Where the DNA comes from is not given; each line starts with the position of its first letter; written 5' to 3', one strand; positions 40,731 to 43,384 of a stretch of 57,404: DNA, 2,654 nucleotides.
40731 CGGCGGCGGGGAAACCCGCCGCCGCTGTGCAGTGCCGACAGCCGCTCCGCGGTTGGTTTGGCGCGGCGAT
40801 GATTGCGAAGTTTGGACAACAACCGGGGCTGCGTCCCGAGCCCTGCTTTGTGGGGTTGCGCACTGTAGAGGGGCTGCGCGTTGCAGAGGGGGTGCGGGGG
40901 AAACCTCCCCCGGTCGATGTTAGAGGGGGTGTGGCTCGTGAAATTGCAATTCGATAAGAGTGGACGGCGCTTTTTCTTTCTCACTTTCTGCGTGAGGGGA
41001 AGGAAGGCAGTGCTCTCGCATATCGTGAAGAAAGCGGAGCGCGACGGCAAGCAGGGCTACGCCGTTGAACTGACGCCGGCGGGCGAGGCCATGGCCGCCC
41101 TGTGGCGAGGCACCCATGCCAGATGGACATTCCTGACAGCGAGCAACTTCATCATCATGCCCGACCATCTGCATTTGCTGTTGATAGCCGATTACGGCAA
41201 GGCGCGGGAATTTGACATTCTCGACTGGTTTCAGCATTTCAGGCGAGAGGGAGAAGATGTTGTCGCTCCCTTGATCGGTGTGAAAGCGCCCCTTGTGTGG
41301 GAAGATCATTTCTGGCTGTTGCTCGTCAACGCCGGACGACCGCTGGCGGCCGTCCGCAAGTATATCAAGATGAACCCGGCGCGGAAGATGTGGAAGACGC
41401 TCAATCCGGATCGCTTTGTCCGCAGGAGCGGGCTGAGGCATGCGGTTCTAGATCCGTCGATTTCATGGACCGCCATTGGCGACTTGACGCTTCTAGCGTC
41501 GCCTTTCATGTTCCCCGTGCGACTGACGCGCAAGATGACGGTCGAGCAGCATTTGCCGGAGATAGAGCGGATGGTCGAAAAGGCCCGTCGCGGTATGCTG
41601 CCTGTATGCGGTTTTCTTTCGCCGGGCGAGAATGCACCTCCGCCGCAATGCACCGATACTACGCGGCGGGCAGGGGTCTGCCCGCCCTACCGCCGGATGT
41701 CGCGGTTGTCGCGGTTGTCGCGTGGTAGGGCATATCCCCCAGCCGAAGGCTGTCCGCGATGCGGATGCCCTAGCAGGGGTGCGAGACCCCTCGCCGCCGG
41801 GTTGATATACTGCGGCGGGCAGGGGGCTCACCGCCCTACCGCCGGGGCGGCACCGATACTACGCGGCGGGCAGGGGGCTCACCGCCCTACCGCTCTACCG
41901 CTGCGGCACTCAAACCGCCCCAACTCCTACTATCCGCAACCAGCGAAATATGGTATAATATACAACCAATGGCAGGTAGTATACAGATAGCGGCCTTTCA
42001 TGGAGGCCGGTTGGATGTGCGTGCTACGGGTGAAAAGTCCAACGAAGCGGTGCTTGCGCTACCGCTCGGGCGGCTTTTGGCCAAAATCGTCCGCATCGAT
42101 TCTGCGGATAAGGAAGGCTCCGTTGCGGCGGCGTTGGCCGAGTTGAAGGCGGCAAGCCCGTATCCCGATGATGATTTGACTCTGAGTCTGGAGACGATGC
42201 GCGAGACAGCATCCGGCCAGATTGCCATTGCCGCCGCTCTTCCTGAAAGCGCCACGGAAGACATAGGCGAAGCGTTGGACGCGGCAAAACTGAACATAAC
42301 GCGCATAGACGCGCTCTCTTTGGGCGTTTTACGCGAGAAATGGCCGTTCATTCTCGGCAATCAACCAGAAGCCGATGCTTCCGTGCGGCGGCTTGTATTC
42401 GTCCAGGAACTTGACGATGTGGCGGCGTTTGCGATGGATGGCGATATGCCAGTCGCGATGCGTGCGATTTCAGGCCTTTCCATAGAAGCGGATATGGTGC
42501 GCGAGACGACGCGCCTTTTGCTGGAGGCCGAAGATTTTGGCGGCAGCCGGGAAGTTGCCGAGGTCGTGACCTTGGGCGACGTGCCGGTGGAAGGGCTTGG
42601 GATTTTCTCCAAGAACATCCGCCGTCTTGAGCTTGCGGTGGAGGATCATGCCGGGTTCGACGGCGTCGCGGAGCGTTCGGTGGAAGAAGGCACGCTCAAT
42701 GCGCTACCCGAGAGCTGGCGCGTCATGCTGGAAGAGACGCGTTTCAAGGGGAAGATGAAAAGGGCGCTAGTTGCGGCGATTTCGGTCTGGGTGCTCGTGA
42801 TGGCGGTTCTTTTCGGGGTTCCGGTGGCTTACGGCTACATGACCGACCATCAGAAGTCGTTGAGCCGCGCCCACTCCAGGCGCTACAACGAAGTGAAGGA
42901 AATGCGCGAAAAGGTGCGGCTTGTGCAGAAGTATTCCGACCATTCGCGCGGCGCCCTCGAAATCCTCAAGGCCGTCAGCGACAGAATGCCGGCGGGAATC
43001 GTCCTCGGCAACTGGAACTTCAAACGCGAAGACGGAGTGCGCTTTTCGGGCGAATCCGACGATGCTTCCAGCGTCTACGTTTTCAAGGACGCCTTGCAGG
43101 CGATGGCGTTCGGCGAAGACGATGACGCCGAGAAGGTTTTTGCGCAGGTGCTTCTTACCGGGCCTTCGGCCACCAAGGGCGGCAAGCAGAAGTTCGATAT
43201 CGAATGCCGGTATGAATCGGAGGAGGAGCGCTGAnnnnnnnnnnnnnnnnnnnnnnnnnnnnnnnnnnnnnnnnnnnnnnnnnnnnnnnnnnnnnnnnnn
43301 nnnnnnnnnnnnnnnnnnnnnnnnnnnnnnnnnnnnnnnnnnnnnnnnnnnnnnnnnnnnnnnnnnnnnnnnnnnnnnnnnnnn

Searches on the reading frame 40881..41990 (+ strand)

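Call 9: search_protein_families(library=pfam, proteins=[window:40881-41990:+])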
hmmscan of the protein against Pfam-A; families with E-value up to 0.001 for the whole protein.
window:40881-41990:+ (369 aa): 0 families

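Call 28: search_protein_families(library=pfam, proteins=[window:40881-41990:+], max_evalue=0.1)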
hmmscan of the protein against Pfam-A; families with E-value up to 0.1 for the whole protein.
window:40881-41990:+ (369 aa): 0 families

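Call 29: search_protein_families(library=ncbifam, proteins=[window:40881-41990:+], max_evalue=0.01)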
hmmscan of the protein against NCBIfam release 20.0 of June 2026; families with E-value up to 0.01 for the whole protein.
window:40881-41990:+ (369 aa): 1 family
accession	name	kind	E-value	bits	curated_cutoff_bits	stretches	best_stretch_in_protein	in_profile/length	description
NF047646.1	REP_Tyr_transpos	equivalog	1.4e-06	28.2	80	1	86-170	48-135/146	REP-associated tyrosine transposase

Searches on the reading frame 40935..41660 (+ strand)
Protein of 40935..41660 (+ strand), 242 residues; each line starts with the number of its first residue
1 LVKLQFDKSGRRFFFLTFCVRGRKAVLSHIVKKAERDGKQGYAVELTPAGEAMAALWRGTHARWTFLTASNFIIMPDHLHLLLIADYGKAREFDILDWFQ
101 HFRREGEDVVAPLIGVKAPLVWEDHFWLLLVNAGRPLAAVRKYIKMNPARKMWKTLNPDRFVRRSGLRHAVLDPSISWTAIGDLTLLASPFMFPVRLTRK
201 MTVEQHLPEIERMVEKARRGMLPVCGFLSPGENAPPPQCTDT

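Call 56: search_protein_families(library=pfam, proteins=[window:40935-41660:+], max_evalue=1)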
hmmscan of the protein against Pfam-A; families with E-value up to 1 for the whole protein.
window:40935-41660:+ (242 aa): 2 families
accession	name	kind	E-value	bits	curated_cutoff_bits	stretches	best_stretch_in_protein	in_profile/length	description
PF07192.16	SNURF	-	0.073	13.5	25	1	196-219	6-29/69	SNURF/RPN4 protein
PF01797.21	Y1_Tnp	-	0.2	12.2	23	0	71-145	45-119/121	Transposase IS200 like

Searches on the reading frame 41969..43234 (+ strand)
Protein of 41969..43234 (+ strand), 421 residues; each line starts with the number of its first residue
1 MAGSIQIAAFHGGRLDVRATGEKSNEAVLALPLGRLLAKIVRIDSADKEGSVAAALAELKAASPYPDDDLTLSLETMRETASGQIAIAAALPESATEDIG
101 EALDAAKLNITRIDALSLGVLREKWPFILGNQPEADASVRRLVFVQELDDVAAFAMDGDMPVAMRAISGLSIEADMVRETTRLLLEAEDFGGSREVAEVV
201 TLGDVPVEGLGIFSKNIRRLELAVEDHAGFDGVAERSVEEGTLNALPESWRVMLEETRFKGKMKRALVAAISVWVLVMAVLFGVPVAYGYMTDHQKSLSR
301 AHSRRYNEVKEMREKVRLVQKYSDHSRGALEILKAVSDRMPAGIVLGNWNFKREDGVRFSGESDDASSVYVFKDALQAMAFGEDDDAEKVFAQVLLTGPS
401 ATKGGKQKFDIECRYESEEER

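Call 9: search_protein_families(library=pfam, proteins=[window:41969-43234:+])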
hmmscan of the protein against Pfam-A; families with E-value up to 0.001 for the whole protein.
window:41969-43234:+ (421 aa): 0 families

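Call 28: search_protein_families(library=pfam, proteins=[window:41969-43234:+], max_evalue=0.1)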
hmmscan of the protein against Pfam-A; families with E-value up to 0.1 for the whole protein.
window:41969-43234:+ (421 aa): 2 families
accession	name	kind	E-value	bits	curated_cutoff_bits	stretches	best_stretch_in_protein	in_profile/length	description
PF05137.18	PilN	-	0.014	15.9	22.8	1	332-414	2-77/78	Fimbrial assembly protein (PilN)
PF20964.2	DnaX_C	-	0.066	13.6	26.2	0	239-268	5-34/113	DNA polymerase III subunit tau, C-terminal domain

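Call 29: search_protein_families(library=ncbifam, proteins=[window:41969-43234:+], max_evalue=0.01)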
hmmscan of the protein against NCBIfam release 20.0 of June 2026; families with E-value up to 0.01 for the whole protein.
window:41969-43234:+ (421 aa): 0 families
